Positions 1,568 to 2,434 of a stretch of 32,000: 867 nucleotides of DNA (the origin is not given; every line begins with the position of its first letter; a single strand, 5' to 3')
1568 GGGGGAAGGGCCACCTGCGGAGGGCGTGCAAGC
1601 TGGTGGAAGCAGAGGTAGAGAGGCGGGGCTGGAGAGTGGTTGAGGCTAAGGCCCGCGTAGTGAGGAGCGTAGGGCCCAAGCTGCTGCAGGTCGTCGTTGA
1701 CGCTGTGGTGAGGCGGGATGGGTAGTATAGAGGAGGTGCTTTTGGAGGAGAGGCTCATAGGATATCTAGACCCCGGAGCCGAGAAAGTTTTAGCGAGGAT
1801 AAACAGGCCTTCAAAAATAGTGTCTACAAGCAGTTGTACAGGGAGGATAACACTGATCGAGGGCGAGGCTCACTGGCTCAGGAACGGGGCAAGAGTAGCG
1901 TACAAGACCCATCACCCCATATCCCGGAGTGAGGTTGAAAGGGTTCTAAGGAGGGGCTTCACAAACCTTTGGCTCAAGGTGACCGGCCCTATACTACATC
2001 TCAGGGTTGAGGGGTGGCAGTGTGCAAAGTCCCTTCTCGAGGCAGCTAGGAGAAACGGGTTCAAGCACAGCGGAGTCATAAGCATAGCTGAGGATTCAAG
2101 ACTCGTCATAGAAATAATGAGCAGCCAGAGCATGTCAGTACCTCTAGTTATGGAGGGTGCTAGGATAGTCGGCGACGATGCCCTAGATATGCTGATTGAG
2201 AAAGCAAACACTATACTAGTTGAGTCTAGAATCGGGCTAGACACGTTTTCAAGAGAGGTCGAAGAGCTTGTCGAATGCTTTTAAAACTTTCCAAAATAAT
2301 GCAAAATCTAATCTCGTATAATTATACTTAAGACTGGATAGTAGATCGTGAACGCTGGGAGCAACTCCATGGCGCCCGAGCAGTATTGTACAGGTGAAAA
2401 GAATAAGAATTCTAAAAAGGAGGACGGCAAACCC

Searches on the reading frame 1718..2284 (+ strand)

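Call 8: search_protein_families(library=pfam, proteins=[window:1718-2284:+], max_evalue=0.01)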
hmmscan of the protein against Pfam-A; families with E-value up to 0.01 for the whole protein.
window:1718-2284:+ (188 aa): 1 family
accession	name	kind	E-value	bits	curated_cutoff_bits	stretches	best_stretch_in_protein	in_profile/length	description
PF02676.19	TYW3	-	2.6e-31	109.1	27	1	11-182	17-210/211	Methyltransferase TYW3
